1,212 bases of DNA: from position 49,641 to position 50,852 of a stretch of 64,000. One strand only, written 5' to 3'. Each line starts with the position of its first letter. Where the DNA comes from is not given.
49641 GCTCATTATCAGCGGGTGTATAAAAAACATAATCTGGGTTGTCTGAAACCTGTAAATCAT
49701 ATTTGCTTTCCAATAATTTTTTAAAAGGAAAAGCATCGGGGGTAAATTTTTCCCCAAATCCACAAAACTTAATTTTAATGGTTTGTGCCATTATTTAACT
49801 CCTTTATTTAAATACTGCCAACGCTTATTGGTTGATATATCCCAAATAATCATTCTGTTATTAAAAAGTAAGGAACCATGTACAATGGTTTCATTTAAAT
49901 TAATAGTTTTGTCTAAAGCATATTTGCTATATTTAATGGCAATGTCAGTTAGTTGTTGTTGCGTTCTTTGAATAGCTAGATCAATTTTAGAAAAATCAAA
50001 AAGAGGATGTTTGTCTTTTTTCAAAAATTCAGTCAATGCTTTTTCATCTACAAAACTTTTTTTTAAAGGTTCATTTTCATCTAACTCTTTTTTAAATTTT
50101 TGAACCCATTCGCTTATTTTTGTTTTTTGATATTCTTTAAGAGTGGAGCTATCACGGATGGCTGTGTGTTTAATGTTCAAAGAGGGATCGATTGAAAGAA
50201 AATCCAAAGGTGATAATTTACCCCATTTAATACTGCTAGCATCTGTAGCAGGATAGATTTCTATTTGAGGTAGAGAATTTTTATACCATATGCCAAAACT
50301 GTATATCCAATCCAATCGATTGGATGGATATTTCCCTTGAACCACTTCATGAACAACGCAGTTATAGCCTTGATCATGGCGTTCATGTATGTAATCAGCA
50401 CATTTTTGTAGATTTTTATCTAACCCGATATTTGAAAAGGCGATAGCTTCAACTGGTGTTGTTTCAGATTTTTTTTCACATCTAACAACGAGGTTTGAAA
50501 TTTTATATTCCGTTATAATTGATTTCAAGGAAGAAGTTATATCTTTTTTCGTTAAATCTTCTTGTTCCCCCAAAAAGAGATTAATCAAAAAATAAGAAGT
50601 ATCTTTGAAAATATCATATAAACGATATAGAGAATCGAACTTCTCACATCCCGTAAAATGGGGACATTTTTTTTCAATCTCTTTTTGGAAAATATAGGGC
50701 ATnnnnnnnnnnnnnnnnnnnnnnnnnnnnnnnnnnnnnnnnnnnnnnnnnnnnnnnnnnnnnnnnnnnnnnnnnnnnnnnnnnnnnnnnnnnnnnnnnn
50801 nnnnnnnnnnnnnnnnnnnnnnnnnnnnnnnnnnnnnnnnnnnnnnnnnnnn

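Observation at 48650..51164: GT10 alpha-1,3-fucosyltransferase translationally coupled to an unknown gene and to dut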

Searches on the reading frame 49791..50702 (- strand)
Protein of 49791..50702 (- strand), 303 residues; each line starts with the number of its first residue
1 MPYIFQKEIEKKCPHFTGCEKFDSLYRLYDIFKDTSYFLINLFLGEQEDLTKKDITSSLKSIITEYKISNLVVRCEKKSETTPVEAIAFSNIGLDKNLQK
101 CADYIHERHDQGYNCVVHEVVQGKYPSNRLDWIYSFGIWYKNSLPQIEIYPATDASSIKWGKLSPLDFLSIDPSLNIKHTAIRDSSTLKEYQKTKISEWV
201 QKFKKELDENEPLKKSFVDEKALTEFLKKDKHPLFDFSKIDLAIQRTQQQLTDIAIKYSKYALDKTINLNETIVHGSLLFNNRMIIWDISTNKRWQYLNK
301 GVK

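Call 3: search_protein_families(library=pfam, proteins=[window:49791-50702:-], max_evalue=1)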
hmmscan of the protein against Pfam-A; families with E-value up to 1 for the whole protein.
window:49791-50702:- (303 aa): 0 families

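Call 4: search_protein_families(library=ncbifam, proteins=[window:49791-50702:-], max_evalue=1)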
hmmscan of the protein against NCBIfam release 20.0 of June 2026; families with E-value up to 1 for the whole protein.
window:49791-50702:- (303 aa): 1 family
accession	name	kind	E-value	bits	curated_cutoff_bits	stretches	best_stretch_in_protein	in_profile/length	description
NF000491.1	chloram_CatA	equivalog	0.013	15.4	270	1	169-262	80-172/208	type A chloramphenicol O-acetyltransferase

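Call 7: search_solved_structures(query=window:49791-50702:-, max_evalue=10)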
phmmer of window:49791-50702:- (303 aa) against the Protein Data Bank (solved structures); distinct sequences matched with E-value up to 10: 2.
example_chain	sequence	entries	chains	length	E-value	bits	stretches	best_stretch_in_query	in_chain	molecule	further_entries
7ysv_A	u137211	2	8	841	0.81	12.3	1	136-246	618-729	Glutamate receptor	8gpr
7lvt_A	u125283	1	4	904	0.89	12.1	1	136-246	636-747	Isoform Glur5-2 of Glutamate receptor ionotropic, kainate 1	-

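Call 9: find_homologous_proteins(query=window:49791-50702:-)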
Query window:49791-50702:- (303 aa): 19 proteins with E <= 0.001 among 752 candidates.
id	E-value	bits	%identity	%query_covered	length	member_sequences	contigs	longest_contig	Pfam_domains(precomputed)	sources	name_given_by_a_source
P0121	1.7e-201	686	100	100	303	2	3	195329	-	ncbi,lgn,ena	-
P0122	7.2e-147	507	73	100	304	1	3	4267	-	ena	-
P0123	3.6e-134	465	67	99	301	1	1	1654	-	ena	-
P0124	9.6e-127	441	64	100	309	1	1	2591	-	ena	-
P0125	2.9e-123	429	62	100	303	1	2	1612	-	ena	-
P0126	2.8e-122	426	61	98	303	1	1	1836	-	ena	-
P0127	2.6e-117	410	59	99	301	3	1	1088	-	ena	-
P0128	2.9e-117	409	60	98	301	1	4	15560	-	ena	-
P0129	5.9e-116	405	60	98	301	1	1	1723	-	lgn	-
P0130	1.1e-115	404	61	98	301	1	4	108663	-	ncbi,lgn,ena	-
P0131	1.7e-115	404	60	98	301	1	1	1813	-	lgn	-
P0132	2.0e-114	400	60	98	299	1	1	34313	-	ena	-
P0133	4.1e-114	399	58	99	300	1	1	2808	-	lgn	-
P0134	7.0e-113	395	58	98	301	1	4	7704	-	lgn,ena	-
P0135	1.1e-111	391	58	98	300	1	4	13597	-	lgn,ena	-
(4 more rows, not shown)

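Call 20: predict_structure(alignment_id=A1)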
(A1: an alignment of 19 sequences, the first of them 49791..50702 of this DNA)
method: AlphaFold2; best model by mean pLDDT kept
length: 303 residues; sequences in the alignment: 19
mean_pLDDT: 88.7   pTM: 0.84
mean pLDDT of the five models: 88.7, 82.9, 80.8, 79.0, 76.8
residues with pLDDT >= 90: 197; 70-90: 87; 50-70: 9; < 50: 10
segments of 3 or more residues with pLDDT < 50: 294-303
pLDDT, mean of each block of 10 residues (from residue 1): 91 85 89 94 87 96 94 88 84 92 95 93 86 92 91 76 86 94 91 93 85 93 97 96 97 95 90 89 90 49 33
secondary structure, 60 per line:
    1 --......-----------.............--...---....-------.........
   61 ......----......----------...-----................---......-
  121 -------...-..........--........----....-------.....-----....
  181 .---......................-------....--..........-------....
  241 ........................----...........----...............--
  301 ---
elements in order: H5-8 H20-32 E41-44 H52-66 E71-76 E87-89 H95-110 E114-119 E132-141 E144-151 H156-159 E167-171 E177-181 H185-206 H214-217 H220-229 H237-264 E272-279 E284-291 H292-298
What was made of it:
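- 49791..50702 (-): X, 303-aa orphan protein with a predicted ATP-grasp (tubulin-tyrosine-ligase-like) fold. Its ATG follows the dut TAA directly. AF2 pLDDT 88.7, pTM 0.84 (call 20).
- On ATP-grasp superfamily (for X): AF2 pLDDT 88.7 (call 20).
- Closest known: Tubulin tyrosine ligase / TTLL family and other peptide-bond-forming ATP-grasp ligases. Different: An 80-residue helical insertion spans residues 185-264 (call 20).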

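Call 23: fold_search(model_id=the predicted structure, library=pdb)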
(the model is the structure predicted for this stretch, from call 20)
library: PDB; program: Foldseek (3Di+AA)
matches with E <= 10: 911; with E <= 0.001: 32
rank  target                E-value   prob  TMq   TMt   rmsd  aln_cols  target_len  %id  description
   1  4o4i_F                3.7e-05  1.00  0.38  0.34  12.2       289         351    8  Tubulin-Laulimalide-Epothilone A complex (released 2014-03-12)
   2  5s60_F                2.2e-04  1.00  0.39  0.35  11.3       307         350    9  Tubulin-Z27695365-complex (released 2021-06-30)
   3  5j2u_F                2.8e-04  0.99  0.38  0.34  11.9       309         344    9  Tubulin-MMAF complex (released 2016-08-17)
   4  4i4t_F                3.4e-04  1.00  0.37  0.33  10.4       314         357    8  Crystal structure of tubulin-RB3-TTL-Zampanolide complex (released 2013-01-23)
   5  5jvd_F                4.2e-04  1.00  0.38  0.35  10.5       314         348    7  Tubulin-TUB092 complex (released 2016-06-08)
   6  6vzu_C                4.5e-04  0.97  0.30  0.24  14.2       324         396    9  TTLL6 bound to alpha-elongation analog (released 2020-08-12)
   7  7vmg_F                4.8e-04  0.99  0.39  0.35  10.7       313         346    8  Crystal structure of tubulin with 17j (released 2022-10-19)
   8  5s4l_F                5.4e-04  0.99  0.39  0.35  11.3       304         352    9  Tubulin-Z1891773393-complex (released 2021-06-30)
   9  6vzv_A                5.4e-04  0.97  0.31  0.24  14.3       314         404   10  TTLL6 bound to gamma-elongation analog (released 2020-08-12)
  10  6lsm_F                5.7e-04  0.99  0.38  0.34  12.5       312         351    9  Tubulin Polymerization Inhibitors (released 2021-01-20)
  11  5s59_F                6.0e-04  0.99  0.35  0.32  12.4       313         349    9  Tubulin-Z1324080698-complex (released 2021-06-30)
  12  6vzv_D                6.0e-04  0.98  0.33  0.27  13.8       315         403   10  TTLL6 bound to gamma-elongation analog (released 2020-08-12)
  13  6vzu_B                6.0e-04  0.96  0.31  0.24  14.4       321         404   10  TTLL6 bound to alpha-elongation analog (released 2020-08-12)
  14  6dgi_A                6.4e-04  1.00  0.33  0.30  12.2       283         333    8  The crystal structure of D-alanyl-alanine synthetase A from Vibrio cholerae O1 biovar eltor str. N16961 (released 2018-05-30)
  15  5s5z_F                6.4e-04  0.99  0.39  0.35  10.9       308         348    8  Tubulin-Z2856434944-complex (released 2021-06-30)
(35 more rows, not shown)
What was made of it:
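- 49791..50702 (-): Foldseek top 50 PDB hits are all ATP-grasp enzymes, best TTL at E 3.7e-5, TM 0.30-0.41 (call 23).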

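Call 25: find_related_loci(query=A1, collection=genome_contigs, flank=10000)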
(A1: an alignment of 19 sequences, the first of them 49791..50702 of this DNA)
Query A1 (303 aa) in genome_contigs; peptide patterns used: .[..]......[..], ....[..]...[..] (x = any residue, [..] = any of these).
14 stretches matched a pattern; 4 encode a relative of the query (tblastn E <= 1e-3); 4 distinct loci.
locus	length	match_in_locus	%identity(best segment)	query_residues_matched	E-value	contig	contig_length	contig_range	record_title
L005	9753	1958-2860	62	1-301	1e-130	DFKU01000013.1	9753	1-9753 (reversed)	MAG TPA_asm: Alphaproteobacteria bacterium UBA3637 UBA3637_contig_21763, whole genome shotgun sequence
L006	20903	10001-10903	62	1-301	1e-130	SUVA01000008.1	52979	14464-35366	MAG: Alphaproteobacteria bacterium isolate SIG60 NODE_14594_length_52979_cov_3.381518, whole genome shotgun sequence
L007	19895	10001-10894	61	1-298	4e-123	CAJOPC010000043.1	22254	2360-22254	uncultured Alphaproteobacteria bacterium isolate Rumen_Coassembly_mag_2400 genome assembly, contig: k87_25392481, whole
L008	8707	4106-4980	51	1-298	2e-79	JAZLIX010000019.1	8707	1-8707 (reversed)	MAG: Alphaproteobacteria bacterium isolate T1900044969_TA20190031.MAGScoT_cleanbin_000037 SGB_4026_k141_2346871, whole g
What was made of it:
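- The relatives come from rumen and gut samples (call 25).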

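Call 31: search_solved_structures(query=A1, max_evalue=10, show_alignments=3)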
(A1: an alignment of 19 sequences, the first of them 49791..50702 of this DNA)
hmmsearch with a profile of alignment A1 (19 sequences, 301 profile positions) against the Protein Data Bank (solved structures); distinct sequences matched with E-value up to 10: 0.

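Call 42: search_protein_representatives(alignment_id=A1)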
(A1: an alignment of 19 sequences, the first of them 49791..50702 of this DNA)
Query: 19 sequences, 301 profile positions. Proteins with E-value up to 0.001 (for the whole library): 5; up to 1e-10: 4; up to 1e-30: 2. The best 5 are listed.
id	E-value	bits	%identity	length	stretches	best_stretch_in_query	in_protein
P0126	5.7e-159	544.7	-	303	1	1-299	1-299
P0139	5.3e-95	334.7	-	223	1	76-299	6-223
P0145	5.4e-23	98.3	-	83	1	1-68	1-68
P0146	4.6e-18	82.1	-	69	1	1-52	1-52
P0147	3.0e-06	43.3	-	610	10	257-291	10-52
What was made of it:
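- Closest known: Tubulin tyrosine ligase / TTLL family and other peptide-bond-forming ATP-grasp ligases. Different: Distribution is limited to one small clade (calls 9, 25, 42).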

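Call 43: search_protein_families(library=pfam, alignment_id=A1, max_evalue=10)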
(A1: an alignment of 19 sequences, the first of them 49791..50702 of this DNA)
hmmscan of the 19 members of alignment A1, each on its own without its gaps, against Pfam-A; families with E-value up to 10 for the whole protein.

A. member 1, window:49791-50702:- (303 aa): 0 families

B. families by the number of members that match (of 19 scanned): 18 families
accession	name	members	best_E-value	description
PF20849.2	TelK_muzzle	1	0.00066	Protelomerase, muzzle domain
PF04928.22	PAP_central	1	0.012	Poly(A) polymerase central domain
PF23221.1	HEAT_MROH2B_1st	1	0.017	MROH2B-like, HEAT repeats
PF02719.21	Polysacc_synt_2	1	0.022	Polysaccharide biosynthesis protein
PF01230.28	HIT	1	0.036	HIT domain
PF22375.1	Lgt1_N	1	0.057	Glucosyltransferase Lgt1, N-terminal domain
PF17420.7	GP17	1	0.058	Superinfection exclusion gene product 17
PF22885.1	DUF7020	1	0.058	Domain of unknown function (DUF7020)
PF13204.13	Apiosidase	1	0.079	Apiosidase-like, catalytic domain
PF22946.1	SPEF2_D5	1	0.09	CPC1/SPEF2 domain D5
PF22736.1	NNH5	1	0.095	NACHT N-terminal Helical domain 5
PF19568.5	Spore_III_AA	1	0.13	Sporulation stage III, protein AA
PF13683.12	rve_3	1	0.18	Integrase core domain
PF01499.21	Herpes_UL25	1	0.25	Herpesvirus UL25 family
PF01457.22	Peptidase_M8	1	0.27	Leishmanolysin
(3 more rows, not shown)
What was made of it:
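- X as a sequence orphan: calls 9, 42, 43, 31.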

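Call 47: fold_search(model_id=the predicted structure, library=viral)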
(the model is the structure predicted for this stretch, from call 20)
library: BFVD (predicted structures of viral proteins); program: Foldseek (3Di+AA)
matches with E <= 10: 664; with E <= 0.001: 4
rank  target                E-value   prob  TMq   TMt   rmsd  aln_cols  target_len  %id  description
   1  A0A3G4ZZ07            6.5e-05  0.99  0.31  0.16  13.4       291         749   13  Tubulin-tyrosine ligase family protein [Gaeavirus sp.]
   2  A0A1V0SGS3            1.0e-04  1.00  0.39  0.16  12.3       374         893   10  Tubulin-tyrosine ligase family protein [Hokovirus HKV1]
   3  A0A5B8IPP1            4.2e-04  0.99  0.36  0.22  12.2       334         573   13  Tubulin-tyrosine ligase family [Mimiviridae sp. ChoanoV1]
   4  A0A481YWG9            7.5e-04  0.97  0.33  0.31  13.1       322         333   12  Tubulin-tyrosine ligase family protein [Marseillevirus LCMAC201]
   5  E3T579                2.4e-03  0.91  0.31  0.32  13.7       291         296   13  Putative tubulin-tyrosine ligase family protein [Cafeteria roenbergensis virus (strain BV-PW1)]
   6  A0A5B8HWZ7            1.0e-02  0.69  0.29  0.29  14.9       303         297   11  Tubulin-tyrosine ligase family [Mimiviridae sp. ChoanoV1]
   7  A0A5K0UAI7            1.1e-02  0.57  0.25  0.25  15.3       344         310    9  ATP-grasp domain-containing protein (Fragment) [Yasminevirus sp. GU-2018]
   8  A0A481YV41            1.3e-02  0.63  0.27  0.15  15.7       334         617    6  HNH endonuclease [Marseillevirus LCMAC103]
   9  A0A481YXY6            1.6e-02  0.91  0.36  0.27  13.0       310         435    9  D-ala D-ala ligase [Marseillevirus LCMAC202]
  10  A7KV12                2.0e-02  0.95  0.20  0.44   5.2       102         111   13  (no name in the UniProt tables at hand)
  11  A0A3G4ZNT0            2.2e-02  0.90  0.31  0.18   7.0       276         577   11  ATP-grasp domain-containing protein [Terrestrivirus sp.]
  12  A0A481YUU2            2.5e-02  0.33  0.23  0.23  15.4       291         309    7  Tubulin--tyrosine ligase [Marseillevirus LCMAC102]
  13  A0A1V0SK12            2.5e-02  0.25  0.15  0.18  13.7       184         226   11  ATP-grasp domain-containing protein [Klosneuvirus KNV1]
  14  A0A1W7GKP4            3.9e-02  0.75  0.31  0.29  14.5       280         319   11  ATP-grasp domain-containing protein [Tenacibaculum phage pT24]
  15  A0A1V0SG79            3.9e-02  0.60  0.32  0.28  11.8       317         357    7  Tubulin-tyrosine ligase family protein [Hokovirus HKV1]
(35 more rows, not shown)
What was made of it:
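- On ATP-grasp superfamily (for X): All top 50 PDB Foldseek hits are ATP-grasp enzymes, best E 3.7e-5, probability 0.95-1.0 (call 23), and the BFVD top hits agree (call 47).
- Closest known: Tubulin tyrosine ligase / TTLL family and other peptide-bond-forming ATP-grasp ligases. Same: Best and exclusive structural neighbours of the X model (calls 23, 47).
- X fold: calls 20, 23, 47. All 50 top PDB hits and the top BFVD hits belong to the one superfamily, at probability 0.95-1.0 (calls 23, 47).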

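Call 53: find_encoding_contigs(protein=P0121, flank=3000, max_places=4)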
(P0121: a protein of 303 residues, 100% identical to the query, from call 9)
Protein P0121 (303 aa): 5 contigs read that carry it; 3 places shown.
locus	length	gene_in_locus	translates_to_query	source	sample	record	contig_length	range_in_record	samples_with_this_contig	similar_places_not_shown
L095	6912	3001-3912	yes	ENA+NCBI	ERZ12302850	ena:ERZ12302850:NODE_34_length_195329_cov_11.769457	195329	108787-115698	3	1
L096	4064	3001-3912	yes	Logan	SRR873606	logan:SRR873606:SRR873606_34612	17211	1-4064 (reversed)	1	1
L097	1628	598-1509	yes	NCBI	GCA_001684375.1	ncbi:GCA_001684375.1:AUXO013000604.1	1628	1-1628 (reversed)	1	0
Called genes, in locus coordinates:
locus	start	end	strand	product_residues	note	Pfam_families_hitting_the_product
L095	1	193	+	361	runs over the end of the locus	PF03702:AnmK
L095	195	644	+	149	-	PF00857:Isochorismatase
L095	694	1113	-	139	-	PF06291:Lambda_Bor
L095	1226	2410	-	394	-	PF00162:PGK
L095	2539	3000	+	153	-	PF00692:dUTPase, PF22769:DCD (faint)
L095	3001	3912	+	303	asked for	-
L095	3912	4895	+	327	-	PF18025:FucT_N, PF00852:Glyco_transf_10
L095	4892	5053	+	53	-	-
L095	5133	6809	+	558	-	PF00005:ABC_tran, PF02463:SMC_N (faint), PF13476:AAA_23 (faint), PF13555:AAA_29 (faint), PF13304:AAA_21 (faint), PF12848:ABC_tran_Xtn, PF00005:ABC_tran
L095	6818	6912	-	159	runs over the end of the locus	-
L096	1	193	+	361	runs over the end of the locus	PF03702:AnmK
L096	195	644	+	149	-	PF00857:Isochorismatase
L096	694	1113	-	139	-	PF06291:Lambda_Bor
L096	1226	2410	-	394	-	PF00162:PGK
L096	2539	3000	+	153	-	PF00692:dUTPase, PF22769:DCD (faint)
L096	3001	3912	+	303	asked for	-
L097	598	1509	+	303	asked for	-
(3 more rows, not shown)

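Call 54: find_encoding_contigs(protein=P0130, flank=6000, max_places=3)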
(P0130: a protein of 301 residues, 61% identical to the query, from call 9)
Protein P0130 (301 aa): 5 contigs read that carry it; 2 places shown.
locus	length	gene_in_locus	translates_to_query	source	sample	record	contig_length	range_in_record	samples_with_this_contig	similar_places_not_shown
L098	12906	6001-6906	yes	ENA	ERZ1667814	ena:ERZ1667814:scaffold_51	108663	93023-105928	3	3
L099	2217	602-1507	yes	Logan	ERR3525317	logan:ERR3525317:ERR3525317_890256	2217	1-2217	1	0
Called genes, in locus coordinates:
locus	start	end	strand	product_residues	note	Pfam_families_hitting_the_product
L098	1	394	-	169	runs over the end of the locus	PF02620:YceD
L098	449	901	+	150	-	PF04355:BamE (faint)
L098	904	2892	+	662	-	PF02518:HATPase_c, PF00204:DNA_gyraseB, PF01751:Toprim, PF00986:DNA_gyraseB_C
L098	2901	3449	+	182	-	PF01712:dNK (weak), PF02224:Cytidylate_kin (weak), PF13189:Cytidylate_kin2, PF13238:AAA_18, PF13207:AAA_17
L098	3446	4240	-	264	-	-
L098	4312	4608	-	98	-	PF22277:EncFtn-like (weak), PF02915:Rubrerythrin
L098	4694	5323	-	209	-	PF00163:Ribosomal_S4, PF01479:S4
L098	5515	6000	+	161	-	PF00692:dUTPase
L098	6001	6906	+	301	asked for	-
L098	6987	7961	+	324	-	PF18025:FucT_N, PF00852:Glyco_transf_10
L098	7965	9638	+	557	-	PF00005:ABC_tran, PF02463:SMC_N (faint), PF13555:AAA_29 (faint), PF13238:AAA_18 (faint), PF13304:AAA_21 (faint), PF12848:ABC_tran_Xtn, PF00005:ABC_tran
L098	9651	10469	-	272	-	-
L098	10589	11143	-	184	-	PF01196:Ribosomal_L17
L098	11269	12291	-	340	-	PF01193:RNA_pol_L, PF01000:RNA_pol_A_bac, PF03118:RNA_pol_A_CTD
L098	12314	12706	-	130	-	PF00411:Ribosomal_S11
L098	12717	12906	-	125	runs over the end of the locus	PF00416:Ribosomal_S13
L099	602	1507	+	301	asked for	-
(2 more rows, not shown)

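Call 60: search_protein_families(library=padloc, proteins=[window:49791-50702:-, L006:12115-13068:-], max_evalue=1)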
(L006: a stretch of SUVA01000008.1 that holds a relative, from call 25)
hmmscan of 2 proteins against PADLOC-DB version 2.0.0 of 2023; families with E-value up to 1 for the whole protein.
window:49791-50702:- (303 aa): 1 family
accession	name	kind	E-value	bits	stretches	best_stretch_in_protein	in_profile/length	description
PDLC02049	Cas7fv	-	0.0048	14.3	1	166-260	182-272/315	-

L006:12115-13068:- (317 aa): 0 families

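Call 61: search_protein_families(library=phrogs, proteins=[window:49791-50702:-, L006:12115-13068:-], max_evalue=1)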
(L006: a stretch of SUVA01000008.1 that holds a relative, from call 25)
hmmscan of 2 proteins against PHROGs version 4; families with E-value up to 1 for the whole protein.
window:49791-50702:- (303 aa): 1 family
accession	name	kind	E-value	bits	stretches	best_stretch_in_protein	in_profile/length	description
phrog_34901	-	unknown function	0.12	13.7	0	170-203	30-62/72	-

L006:12115-13068:- (317 aa): 0 families

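Call 67: find_encoding_contigs(protein=P0122, flank=5000, max_places=3)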
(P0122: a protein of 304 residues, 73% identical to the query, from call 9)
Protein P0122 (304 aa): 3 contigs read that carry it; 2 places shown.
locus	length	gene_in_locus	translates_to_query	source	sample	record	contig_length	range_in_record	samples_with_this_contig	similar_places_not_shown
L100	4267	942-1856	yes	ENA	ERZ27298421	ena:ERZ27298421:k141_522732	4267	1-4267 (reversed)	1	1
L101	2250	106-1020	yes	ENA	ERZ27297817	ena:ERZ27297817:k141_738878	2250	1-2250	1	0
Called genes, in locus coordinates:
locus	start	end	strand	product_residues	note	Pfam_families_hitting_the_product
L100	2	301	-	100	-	?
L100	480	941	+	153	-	PF00692:dUTPase, PF22769:DCD (faint)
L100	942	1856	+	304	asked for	-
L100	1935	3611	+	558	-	PF00005:ABC_tran, PF02463:SMC_N (faint), PF13476:AAA_23 (faint), PF13555:AAA_29 (faint), PF13304:AAA_21 (faint), PF12848:ABC_tran_Xtn, PF00005:ABC_tran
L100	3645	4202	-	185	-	-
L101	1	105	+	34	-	?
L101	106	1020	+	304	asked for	-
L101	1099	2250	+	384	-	?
